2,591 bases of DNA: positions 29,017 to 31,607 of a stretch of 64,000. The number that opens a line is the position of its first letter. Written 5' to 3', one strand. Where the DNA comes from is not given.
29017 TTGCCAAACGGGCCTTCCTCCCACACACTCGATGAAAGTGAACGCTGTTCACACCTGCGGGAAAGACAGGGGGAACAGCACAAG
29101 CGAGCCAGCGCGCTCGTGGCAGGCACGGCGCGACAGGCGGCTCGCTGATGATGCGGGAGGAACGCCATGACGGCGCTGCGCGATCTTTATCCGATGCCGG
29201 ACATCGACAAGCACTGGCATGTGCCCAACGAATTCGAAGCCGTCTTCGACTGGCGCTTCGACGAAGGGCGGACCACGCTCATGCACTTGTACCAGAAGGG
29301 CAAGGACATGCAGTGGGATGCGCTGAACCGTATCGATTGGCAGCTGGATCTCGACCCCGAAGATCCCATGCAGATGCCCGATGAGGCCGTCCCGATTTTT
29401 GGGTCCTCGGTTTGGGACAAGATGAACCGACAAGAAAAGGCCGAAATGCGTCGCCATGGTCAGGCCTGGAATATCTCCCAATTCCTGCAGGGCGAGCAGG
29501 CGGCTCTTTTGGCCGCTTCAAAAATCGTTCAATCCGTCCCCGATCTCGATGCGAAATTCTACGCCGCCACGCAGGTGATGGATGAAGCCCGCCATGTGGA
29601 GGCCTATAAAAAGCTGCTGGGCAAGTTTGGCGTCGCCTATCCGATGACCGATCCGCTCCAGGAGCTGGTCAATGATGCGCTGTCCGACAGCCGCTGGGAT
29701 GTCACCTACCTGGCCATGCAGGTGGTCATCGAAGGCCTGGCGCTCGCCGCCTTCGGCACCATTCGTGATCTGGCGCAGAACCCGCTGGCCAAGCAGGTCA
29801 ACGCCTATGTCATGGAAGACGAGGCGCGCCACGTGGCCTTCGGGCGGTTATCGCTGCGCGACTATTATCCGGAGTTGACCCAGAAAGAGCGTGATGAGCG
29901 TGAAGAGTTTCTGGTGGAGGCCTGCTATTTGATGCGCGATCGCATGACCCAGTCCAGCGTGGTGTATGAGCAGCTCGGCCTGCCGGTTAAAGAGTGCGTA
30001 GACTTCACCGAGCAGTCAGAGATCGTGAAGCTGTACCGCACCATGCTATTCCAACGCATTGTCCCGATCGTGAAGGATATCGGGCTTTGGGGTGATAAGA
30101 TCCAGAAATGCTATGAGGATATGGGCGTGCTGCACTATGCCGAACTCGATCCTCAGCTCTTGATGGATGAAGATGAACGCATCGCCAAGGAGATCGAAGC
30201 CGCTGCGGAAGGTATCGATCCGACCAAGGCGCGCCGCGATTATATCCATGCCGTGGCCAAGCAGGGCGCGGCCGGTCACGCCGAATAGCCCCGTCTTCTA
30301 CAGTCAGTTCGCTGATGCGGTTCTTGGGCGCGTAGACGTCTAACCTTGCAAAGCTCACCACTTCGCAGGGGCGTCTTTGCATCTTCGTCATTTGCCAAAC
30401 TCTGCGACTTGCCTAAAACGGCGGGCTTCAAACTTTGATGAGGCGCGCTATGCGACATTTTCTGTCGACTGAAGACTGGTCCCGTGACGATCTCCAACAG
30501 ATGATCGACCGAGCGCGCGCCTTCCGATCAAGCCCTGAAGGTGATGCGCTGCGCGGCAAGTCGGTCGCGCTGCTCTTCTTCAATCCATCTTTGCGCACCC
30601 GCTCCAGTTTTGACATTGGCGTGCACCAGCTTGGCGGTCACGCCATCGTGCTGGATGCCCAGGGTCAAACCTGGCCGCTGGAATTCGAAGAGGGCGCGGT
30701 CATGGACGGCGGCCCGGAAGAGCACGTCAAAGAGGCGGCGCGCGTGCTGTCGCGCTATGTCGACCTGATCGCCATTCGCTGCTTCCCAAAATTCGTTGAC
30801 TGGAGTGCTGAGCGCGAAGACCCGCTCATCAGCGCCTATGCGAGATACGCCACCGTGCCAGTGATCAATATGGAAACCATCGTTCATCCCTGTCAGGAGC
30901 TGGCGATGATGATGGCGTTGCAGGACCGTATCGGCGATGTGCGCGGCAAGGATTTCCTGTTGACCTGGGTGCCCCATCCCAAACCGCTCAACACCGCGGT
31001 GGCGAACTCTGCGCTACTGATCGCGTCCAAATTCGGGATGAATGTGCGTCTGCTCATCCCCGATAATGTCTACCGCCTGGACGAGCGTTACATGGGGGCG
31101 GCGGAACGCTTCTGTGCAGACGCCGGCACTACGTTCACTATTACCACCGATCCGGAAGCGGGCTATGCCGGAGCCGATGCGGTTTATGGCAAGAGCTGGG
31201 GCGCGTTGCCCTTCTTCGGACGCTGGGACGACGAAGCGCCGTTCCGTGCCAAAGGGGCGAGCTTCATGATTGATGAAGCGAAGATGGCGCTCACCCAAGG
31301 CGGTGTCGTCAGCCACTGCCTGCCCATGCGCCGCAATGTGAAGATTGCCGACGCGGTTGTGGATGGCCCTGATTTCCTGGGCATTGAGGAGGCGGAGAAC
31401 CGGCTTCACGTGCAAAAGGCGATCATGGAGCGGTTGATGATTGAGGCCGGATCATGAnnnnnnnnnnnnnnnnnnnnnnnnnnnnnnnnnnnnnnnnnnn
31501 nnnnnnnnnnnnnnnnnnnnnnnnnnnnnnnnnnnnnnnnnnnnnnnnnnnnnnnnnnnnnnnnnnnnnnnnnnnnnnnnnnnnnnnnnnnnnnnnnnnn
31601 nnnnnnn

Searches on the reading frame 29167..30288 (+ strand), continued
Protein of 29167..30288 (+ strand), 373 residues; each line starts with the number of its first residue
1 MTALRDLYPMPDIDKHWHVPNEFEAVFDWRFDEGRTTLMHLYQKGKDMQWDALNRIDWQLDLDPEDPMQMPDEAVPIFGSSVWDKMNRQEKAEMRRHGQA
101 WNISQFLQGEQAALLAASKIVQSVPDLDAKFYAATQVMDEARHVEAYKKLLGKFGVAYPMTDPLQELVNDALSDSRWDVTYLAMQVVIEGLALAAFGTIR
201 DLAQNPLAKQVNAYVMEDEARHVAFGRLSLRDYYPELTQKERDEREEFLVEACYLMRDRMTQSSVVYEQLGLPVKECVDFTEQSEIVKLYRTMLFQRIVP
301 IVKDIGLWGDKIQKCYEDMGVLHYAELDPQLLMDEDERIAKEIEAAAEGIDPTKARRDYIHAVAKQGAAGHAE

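Call 85: find_homologous_proteins(query=window:29167-30288:+, max_evalue=1e-20)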
Query window:29167-30288:+ (373 aa): 8000 proteins with E <= 1e-20 among 8000 candidates; the best 120 are listed.
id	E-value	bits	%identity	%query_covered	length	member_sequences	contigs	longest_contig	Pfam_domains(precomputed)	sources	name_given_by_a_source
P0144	1.1e-250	849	100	100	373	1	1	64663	PF04305.21,PF13668.13,PF11583.15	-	-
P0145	4.7e-234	794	93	97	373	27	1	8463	PF04305.21,PF13668.13,PF11583.15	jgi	jgi:hypothetical protein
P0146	1.0e-214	731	86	97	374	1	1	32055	PF04305.21,PF00268.28,PF13668.13,PF11583.15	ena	-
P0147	2.6e-214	729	85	100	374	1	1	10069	PF00268.28,PF11583.15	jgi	-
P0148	2.8e-214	729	86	97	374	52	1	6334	PF04305.21,PF00268.28,PF11583.15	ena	-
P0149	1.2e-212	724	85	97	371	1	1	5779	PF04305.21,PF11583.15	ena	-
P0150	4.9e-212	722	86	97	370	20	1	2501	PF04305.21,PF11583.15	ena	-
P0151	5.3e-212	722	85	100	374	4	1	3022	PF04305.21,PF00268.28,PF11583.15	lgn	-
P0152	2.1e-211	720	86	98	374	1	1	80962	PF04305.21,PF00268.28,PF11583.15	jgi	-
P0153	6.8e-208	708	82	100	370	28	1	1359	PF04305.21,PF11583.15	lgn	-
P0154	1.2e-207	707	83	97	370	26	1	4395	PF04305.21,PF11583.15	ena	-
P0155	1.3e-206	704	83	97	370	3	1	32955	PF11583.15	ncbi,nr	ncbi:MAG: ferritin-like domain-containing protein [Oceanicaulis sp.]|nr:ferritin-like domain-contain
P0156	4.1e-204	696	82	100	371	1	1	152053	PF04305.21,PF00268.28,PF11583.15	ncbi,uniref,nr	ncbi:aminobenzoate oxygenase [Marinicauda salina]|uniref:Aminobenzoate oxygenase n=1 Tax=Marinicauda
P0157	6.3e-204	695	82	100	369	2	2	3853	PF04305.21,PF11583.15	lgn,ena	-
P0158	3.6e-203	693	82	100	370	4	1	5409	PF00268.28,PF11583.15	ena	-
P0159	7.8e-203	692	84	98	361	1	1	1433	PF04305.21,PF00268.28,PF11583.15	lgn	-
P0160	1.6e-201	687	84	98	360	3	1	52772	PF04305.21,PF00268.28,PF11583.15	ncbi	-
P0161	5.2e-201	686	81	99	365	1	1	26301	PF04305.21,PF11583.15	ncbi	-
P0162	5.6e-201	685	81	100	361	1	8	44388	PF04305.21,PF11583.15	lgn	-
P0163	5.7e-201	685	81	100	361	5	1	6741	PF04305.21,PF11583.15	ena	-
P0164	4.8e-199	679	82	98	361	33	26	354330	PF00268.28,PF11583.15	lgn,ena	-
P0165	1.8e-196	671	80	98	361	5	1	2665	PF04305.21,PF11583.15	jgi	jgi:hypothetical protein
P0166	9.9e-192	655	80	97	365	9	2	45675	PF04305.21,PF11583.15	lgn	-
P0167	6.5e-190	649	78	98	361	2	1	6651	PF11583.15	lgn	-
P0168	4.6e-183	627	77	98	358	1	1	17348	PF04305.21,PF11583.15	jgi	-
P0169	1.7e-180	618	77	98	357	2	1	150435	PF04305.21,PF11583.15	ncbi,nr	ncbi:MAG: ferritin-like domain-containing protein [Maricaulaceae bacterium]|nr:ferritin-like domain-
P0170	1.5e-179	615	75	98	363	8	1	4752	PF04305.21,PF00268.28,PF11583.15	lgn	-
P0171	1.6e-179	615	75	98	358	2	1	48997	PF04305.21,PF11583.15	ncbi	-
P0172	9.3e-178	609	74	98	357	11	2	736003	PF04305.21,PF11583.15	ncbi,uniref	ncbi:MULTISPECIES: diiron oxygenase [Hyphobacterium]|uniref:Diiron oxygenase n=1 Tax=Hyphobacterium 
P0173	1.0e-177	609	73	98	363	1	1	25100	PF04305.21,PF00268.28,PF11583.15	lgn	-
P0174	1.5e-177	608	73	98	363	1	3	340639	PF04305.21,PF00268.28,PF11583.15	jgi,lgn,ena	-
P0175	1.8e-177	608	73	98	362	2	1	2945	PF04305.21,PF00268.28,PF11583.15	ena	-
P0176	2.0e-177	608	73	98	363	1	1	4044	PF04305.21,PF00268.28,PF11583.15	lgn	-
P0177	2.2e-177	608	72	98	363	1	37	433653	PF04305.21,PF00268.28,PF11583.15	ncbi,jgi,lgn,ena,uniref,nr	ncbi:MAG: ferritin-like domain-containing protein [Maricaulis sp.]|jgi:hypothetical protein|uniref:f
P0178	2.4e-177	608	73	98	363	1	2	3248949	PF04305.21,PF00268.28,PF11583.15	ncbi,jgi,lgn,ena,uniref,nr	ncbi:ferritin-like domain-containing protein [Maricaulis sp.]|uniref:ferritin-like domain-containing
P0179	4.9e-177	607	73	98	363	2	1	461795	PF04305.21,PF00268.28,PF11583.15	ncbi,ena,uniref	ncbi:ferritin-like domain-containing protein [Maricaulis sp. D1M11]|uniref:ferritin-like domain-cont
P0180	5.3e-177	607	72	100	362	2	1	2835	PF04305.21,PF11583.15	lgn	-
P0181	6.4e-177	606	73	98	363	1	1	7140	PF04305.21,PF00268.28,PF11583.15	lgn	-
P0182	6.5e-177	606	73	99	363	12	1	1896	PF04305.21,PF11583.15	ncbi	-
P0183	7.2e-177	606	72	98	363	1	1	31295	PF04305.21,PF11583.15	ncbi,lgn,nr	ncbi:MAG: ferritin-like domain-containing protein [Pseudomonadota bacterium]|nr:ferritin-like domain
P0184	8.7e-177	606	73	99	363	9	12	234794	PF04305.21,PF00268.28,PF11583.15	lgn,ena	-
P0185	1.1e-176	606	73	98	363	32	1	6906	PF04305.21,PF11583.15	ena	-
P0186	2.0e-176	605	72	98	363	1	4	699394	PF04305.21,PF00268.28,PF11583.15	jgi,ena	-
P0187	2.4e-176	604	73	98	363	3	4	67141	PF04305.21,PF00268.28,PF11583.15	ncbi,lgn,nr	ncbi:MAG: ferritin-like domain-containing protein [Alphaproteobacteria bacterium]|nr:ferritin-like d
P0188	2.6e-176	604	72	100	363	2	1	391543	PF04305.21,PF11583.15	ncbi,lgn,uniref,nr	ncbi:ferritin-like domain-containing protein [Maricaulis parjimensis]|uniref:ferritin-like domain-co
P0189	5.8e-176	603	73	99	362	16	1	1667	PF04305.21,PF11583.15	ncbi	-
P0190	6.3e-176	603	73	99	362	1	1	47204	PF04305.21,PF11583.15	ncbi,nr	ncbi:MAG: aminobenzoate oxygenase [Oceanicaulis sp.]|nr:aminobenzoate oxygenase [Oceanicaulis sp.]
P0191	8.7e-176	603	72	98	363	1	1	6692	PF04305.21,PF00268.28,PF11583.15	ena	-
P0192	1.0e-175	602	74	98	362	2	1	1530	PF04305.21,PF00268.28,PF11583.15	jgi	jgi:hypothetical protein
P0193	2.9e-175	601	72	98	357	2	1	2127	PF04305.21,PF11583.15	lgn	-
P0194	3.0e-175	601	71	100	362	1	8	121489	PF04305.21,PF11583.15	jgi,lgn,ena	jgi:hypothetical protein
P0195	5.3e-175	600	73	98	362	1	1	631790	PF04305.21,PF00268.28,PF11583.15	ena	-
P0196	6.5e-175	600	72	98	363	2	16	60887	PF04305.21,PF00268.28,PF11583.15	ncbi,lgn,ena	-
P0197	7.2e-175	600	71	100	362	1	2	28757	PF04305.21,PF11583.15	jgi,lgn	-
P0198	8.0e-175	599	71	100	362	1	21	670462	PF04305.21,PF11583.15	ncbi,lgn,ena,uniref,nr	ncbi:MAG: ferritin-like domain-containing protein [Alphaproteobacteria bacterium]|uniref:ferritin-li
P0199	1.8e-174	598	71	100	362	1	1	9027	PF04305.21,PF11583.15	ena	-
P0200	1.9e-174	598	71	100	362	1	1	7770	PF04305.21,PF11583.15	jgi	jgi:hypothetical protein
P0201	2.9e-174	598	72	98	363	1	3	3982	PF04305.21,PF11583.15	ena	-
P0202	1.4e-173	595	70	99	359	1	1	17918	PF04305.21,PF00268.28,PF11583.15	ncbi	-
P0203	1.4e-173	595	74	94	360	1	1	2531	PF04305.21,PF00268.28,PF11583.15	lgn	-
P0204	1.7e-173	595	75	94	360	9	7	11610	PF04305.21,PF11583.15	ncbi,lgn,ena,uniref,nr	ncbi:MAG: ferritin-like domain-containing protein [Euryhalocaulis sp.]|uniref:ferritin-like domain-c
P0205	5.0e-173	594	72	99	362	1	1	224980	PF04305.21,PF11583.15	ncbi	ncbi:ferritin-like domain-containing protein [Maricaulis sp. CAU 1757]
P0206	9.8e-173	593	71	100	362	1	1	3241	PF04305.21,PF11583.15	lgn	-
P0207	2.8e-172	591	72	98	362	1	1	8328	PF04305.21,PF00268.28,PF11583.15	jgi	jgi:hypothetical protein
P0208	2.9e-172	591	71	100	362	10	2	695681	PF04305.21,PF00268.28,PF11583.15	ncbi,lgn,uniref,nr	ncbi:ferritin-like domain-containing protein [Maricaulis salignorans]|uniref:p-aminobenzoate N-oxyge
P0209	4.7e-172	590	71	98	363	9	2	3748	PF04305.21,PF00268.28,PF11583.15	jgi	jgi:hypothetical protein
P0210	4.9e-172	590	73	98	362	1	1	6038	PF04305.21,PF11583.15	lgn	-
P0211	6.5e-172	590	72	100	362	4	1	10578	PF04305.21,PF00268.28,PF11583.15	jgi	jgi:1,2-phenylacetyl-CoA epoxidase catalytic subunit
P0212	8.7e-172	589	72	98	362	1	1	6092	PF04305.21,PF00268.28,PF11583.15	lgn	-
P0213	9.9e-172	589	71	100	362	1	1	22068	PF04305.21,PF11583.15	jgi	jgi:hypothetical protein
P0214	1.9e-171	588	71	96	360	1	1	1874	PF04305.21,PF00268.28,PF11583.15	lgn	-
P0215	1.2e-170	586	70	99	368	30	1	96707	PF04305.21,PF11583.15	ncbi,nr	ncbi:MAG: long-chain fatty aldehyde decarbonylase [Alphaproteobacteria bacterium]|nr:long-chain fatt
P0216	2.3e-170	585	71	100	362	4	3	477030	PF04305.21,PF00268.28,PF11583.15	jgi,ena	-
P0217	2.5e-170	585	69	100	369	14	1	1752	PF04305.21,PF00268.28,PF11583.15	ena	-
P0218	5.2e-170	584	68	99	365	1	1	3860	PF00268.28,PF11583.15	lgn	-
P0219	1.4e-169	582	71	100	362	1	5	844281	PF04305.21,PF00268.28,PF11583.15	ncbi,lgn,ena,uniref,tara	ncbi:ferritin-like domain-containing protein [uncultured Maricaulis sp.]|uniref:ferritin-like domain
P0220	6.0e-169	580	71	98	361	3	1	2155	PF04305.21,PF00268.28,PF11583.15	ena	-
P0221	9.3e-169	579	71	100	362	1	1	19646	PF04305.21,PF00268.28,PF11583.15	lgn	-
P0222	3.2e-168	578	68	99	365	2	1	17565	PF11583.15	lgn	-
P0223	4.2e-168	577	72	92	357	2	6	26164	PF04305.21,PF00268.28,PF11583.15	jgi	-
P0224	6.4e-168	577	70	98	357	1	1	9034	PF04305.21,PF00268.28,PF11583.15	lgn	-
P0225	1.9e-167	575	70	99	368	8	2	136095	PF04305.21,PF11583.15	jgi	jgi:1,2-phenylacetyl-CoA epoxidase catalytic subunit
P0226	1.5e-166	572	69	98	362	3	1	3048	PF04305.21,PF11583.15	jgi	-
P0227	5.0e-166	571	67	98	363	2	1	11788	PF00268.28,PF11583.15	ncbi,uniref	ncbi:FIG01123205: hypothetical protein [hydrothermal vent metagenome]|uniref:Aminobenzoate oxygenase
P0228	2.3e-165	568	67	100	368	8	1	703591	PF04305.21,PF11583.15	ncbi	-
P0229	3.1e-165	568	84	82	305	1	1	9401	PF00268.28,PF11583.15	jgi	-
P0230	4.1e-164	564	65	98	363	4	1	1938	PF00268.28,PF11583.15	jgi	-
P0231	1.2e-163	563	69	98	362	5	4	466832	PF04305.21,PF00268.28,PF11583.15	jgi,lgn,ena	jgi:1,2-phenylacetyl-CoA epoxidase catalytic subunit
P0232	1.8e-163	562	67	99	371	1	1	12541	PF04305.21,PF00268.28,PF11583.15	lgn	-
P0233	5.3e-163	561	68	95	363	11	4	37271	PF04305.21,PF00268.28,PF11583.15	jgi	-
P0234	5.3e-163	561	71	92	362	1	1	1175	PF04305.21,PF00268.28,PF11583.15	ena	-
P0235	7.4e-162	557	68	99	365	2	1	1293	PF04305.21,PF00268.28,PF11583.15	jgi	-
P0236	9.5e-162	556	65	99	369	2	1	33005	PF00268.28,PF11583.15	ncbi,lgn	-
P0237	4.7e-161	554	83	78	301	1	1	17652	PF04305.21,PF00268.28,PF11583.15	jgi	jgi:hypothetical protein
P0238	8.8e-161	553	68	99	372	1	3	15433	PF04305.21,PF00268.28,PF11583.15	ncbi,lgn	-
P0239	5.9e-160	551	66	99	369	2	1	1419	PF04305.21,PF00268.28,PF11583.15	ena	-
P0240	2.5e-159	548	67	99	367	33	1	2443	PF04305.21,PF00268.28,PF11583.15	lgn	-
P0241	4.0e-159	548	66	99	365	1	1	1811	PF04305.21,PF00268.28,PF11583.15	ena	-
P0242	5.8e-159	547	66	99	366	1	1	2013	PF04305.21,PF00268.28,PF11583.15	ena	-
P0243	2.1e-158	545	66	99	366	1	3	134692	PF04305.21,PF00268.28,PF11583.15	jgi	jgi:hypothetical protein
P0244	3.0e-158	545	66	98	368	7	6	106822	PF04305.21,PF11583.15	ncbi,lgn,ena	-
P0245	3.7e-158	545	67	99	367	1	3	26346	PF04305.21,PF00268.28,PF11583.15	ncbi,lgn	-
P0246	4.8e-158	544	70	92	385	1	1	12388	PF04305.21,PF00268.28,PF11583.15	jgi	jgi:hypothetical protein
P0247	8.8e-158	543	67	99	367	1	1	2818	PF04305.21,PF00268.28,PF11583.15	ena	-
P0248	1.0e-157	543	67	96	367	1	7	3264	PF04305.21,PF00268.28,PF11583.15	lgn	-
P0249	1.1e-157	543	66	100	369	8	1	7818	PF04305.21,PF00268.28,PF11583.15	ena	-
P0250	1.5e-157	543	65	99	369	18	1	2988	PF04305.21,PF00268.28,PF11583.15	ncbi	ncbi:MAG: ferritin-like domain-containing protein [Hyphococcus sp.]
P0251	2.7e-157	542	66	100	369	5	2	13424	PF04305.21,PF00268.28,PF11583.15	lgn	-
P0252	3.4e-157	541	66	100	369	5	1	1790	PF04305.21,PF00268.28,PF11583.15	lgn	-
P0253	5.0e-157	541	66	99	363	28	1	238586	PF04305.21,PF00268.28,PF11583.15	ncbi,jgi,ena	-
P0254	6.7e-157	540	65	99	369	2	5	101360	PF04305.21,PF00268.28,PF11583.15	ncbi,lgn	-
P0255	6.7e-157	540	69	92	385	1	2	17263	PF04305.21,PF00268.28,PF11583.15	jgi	jgi:hypothetical protein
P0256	8.5e-157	540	66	100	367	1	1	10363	PF04305.21,PF00268.28,PF11583.15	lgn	-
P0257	9.2e-157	540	67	99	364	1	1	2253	PF04305.21,PF00268.28,PF11583.15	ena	-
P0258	9.4e-157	540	65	99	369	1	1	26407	PF11266.16,PF04305.21,PF00268.28,PF11583.15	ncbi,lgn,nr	ncbi:MAG: hypothetical protein DHS20C05_22860 [Hyphococcus sp.]|nr:MAG: hypothetical protein DHS20C0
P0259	1.0e-156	540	66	99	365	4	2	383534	PF04305.21,PF00268.28,PF11583.15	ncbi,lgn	ncbi:MAG: ferritin-like domain-containing protein [Parvularculaceae bacterium]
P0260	1.2e-156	540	65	100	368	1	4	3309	PF04305.21,PF00268.28,PF11583.15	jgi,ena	-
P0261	1.4e-156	539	67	99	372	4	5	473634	PF11266.16,PF04305.21,PF00268.28,PF11583.15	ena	-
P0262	1.9e-156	539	65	99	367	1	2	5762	PF04305.21,PF00268.28,PF11583.15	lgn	-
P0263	2.3e-156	539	66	98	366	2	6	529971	PF04305.21,PF00268.28,PF11583.15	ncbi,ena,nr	ncbi:MAG: ferritin-like domain-containing protein [Parvularculaceae bacterium]|nr:ferritin-like doma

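Call 95: search_protein_families(library=ncbifam, proteins=[L009:134-799:+], max_evalue=0.000001)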
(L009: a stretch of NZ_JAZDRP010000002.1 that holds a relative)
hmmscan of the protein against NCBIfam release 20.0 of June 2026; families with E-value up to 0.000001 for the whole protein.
L009:134-799:+ (221 aa): 0 families

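Call 102: predict_structure(alignment_id=A2)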
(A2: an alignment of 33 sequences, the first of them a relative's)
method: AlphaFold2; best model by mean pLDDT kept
length: 373 residues; sequences in the alignment: 33
mean_pLDDT: 79.6   pTM: 0.80
mean pLDDT of the five models: 79.6, 77.5, 76.7, 72.8, 72.7
residues with pLDDT >= 90: 117; 70-90: 176; 50-70: 39; < 50: 41
segments of 3 or more residues with pLDDT < 50: 1-9, 24-48, 369-373
pLDDT, mean of each block of 10 residues (from residue 1): 38 63 45 39 46 84 89 90 96 94 91 83 69 75 87 88 88 86 87 84 88 87 81 89 93 88 90 95 89 91 93 95 93 87 75 54 51 34
secondary structure, 60 per line:
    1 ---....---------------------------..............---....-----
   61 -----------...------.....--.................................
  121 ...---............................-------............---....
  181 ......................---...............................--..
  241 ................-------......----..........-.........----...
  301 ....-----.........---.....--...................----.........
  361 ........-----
elements in order: H4-7 H35-48 H52-55 H81-85 H88-123 H127-154 H162-173 H177-202 H206-236 H239-256 H264-269 H274-283 H285-293 H298-304 H310-318 H322-326 H329-347 H352-368

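Call 104: fold_search(model_id=the predicted structure, library=pdb)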
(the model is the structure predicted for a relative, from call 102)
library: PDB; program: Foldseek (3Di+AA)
matches with E <= 10: 549; with E <= 0.001: 13
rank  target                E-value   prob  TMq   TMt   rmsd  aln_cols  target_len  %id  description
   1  4rc7_A                5.5e-05  1.00  0.44  0.72   6.0       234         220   18  Crystal structure of cyanobacterial aldehyde-deformylating oxygenase F86YF87Y mutant (released 2014-12-17)
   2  4rc5_A                1.7e-04  1.00  0.44  0.72   5.9       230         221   17  Crystal structure of cyanobacterial aldehyde-deformylating oxygenase (released 2014-12-17)
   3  4kvq                  2.4e-04  1.00  0.44  0.70   5.6       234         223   20  Crystal Structure of Prochlorococcus marinus aldehyde-deformylating oxygenase wild type with palmitic acid bound (released 2013-06-26)
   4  4pg1                  2.6e-04  1.00  0.43  0.69   6.2       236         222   19  Insights into Substrate and Metal Binding from the Crystal Structure of Cyanobacterial Aldehyde Deformylating Oxygenase  (released 2014-11-19)
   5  2oc5                  3.0e-04  1.00  0.44  0.70   6.0       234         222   20  Crystal structure of a ferritin-like protein (pmt1231) from prochlorococcus marinus str. mit 9313 at 1.68 A resolution (released 2007-02-13)
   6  4tw3                  3.3e-04  1.00  0.44  0.70   5.8       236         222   20  Insights into Substrate and Metal Binding from the Crystal Structure of Cyanobacterial Aldehyde Deformylating Oxygenase  (released 2014-10-15)
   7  4pg0                  3.6e-04  1.00  0.44  0.70   6.0       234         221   20  Insights into Substrate and Metal Binding from the Crystal Structure of Cyanobacterial Aldehyde Deformylating Oxygenase  (released 2014-11-26)
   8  4rc6_B                4.5e-04  1.00  0.41  0.69   6.4       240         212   18  Crystal structure of cyanobacterial aldehyde-deformylating oxygenase 122F mutant (released 2014-12-17)
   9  4kvr                  4.7e-04  1.00  0.43  0.68   5.9       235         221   20  Crystal Structure of Prochlorococcus marinus aldehyde-deformylating oxygenase (mutant V41Y) (released 2013-06-26)
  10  4kvs                  6.6e-04  1.00  0.43  0.69   5.8       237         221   19  Crystal Structure of Prochlorococcus marinus aldehyde-deformylating oxygenase (mutant A134F) (released 2013-06-26)
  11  6d9f_A                8.3e-04  1.00  0.41  0.46   7.8       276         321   17  Protein 60 with aldehyde deformylating oxidase activity from Kitasatospora setae (released 2019-05-08)
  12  4rc6_A                8.7e-04  1.00  0.43  0.70   5.8       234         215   17  Crystal structure of cyanobacterial aldehyde-deformylating oxygenase 122F mutant (released 2014-12-17)
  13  4pgi                  9.9e-04  1.00  0.43  0.69   5.7       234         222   20  Insights into Substrate and Metal Binding from the Crystal Structure of Cyanobacterial Aldehyde Deformylating Oxygenase  (released 2015-02-11)
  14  6jzu_B                1.0e-03  1.00  0.43  0.71   5.9       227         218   17  The crystal structure of acyl-acyl carrier protein (acyl-ACP) reductase (AAR) in complex with aldehyde deformylating o (released 2020-04-01)
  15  3dhz_A                1.1e-03  1.00  0.42  0.51   9.6       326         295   12  Apo (iron free) structure of C. ammoniagenes R2 protein (released 2008-07-01)
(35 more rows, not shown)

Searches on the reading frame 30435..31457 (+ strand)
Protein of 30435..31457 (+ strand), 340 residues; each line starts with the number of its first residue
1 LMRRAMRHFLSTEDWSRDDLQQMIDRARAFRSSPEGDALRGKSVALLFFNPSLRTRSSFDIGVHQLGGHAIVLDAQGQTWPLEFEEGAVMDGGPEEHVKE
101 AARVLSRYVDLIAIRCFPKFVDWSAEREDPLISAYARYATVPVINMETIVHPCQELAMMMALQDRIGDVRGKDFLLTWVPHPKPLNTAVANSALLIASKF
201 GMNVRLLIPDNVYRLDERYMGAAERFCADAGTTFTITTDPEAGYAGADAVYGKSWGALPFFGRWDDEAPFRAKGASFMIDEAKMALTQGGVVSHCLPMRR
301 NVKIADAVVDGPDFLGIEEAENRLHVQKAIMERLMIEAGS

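Call 9: search_protein_families(library=pfam, proteins=[window:30435-31457:+])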
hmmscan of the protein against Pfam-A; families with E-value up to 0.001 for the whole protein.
window:30435-31457:+ (340 aa): 2 families
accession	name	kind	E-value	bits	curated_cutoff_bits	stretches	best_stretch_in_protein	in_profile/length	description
PF02729.26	OTCace_N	-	1.9e-35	122.6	29.9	1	7-163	1-147/148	Aspartate/ornithine carbamoyltransferase, carbamoyl-P binding domain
PF00185.30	OTCace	-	4.6e-26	92.2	29.4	1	187-332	13-155/157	Aspartate/ornithine carbamoyltransferase, Asp/Orn binding domain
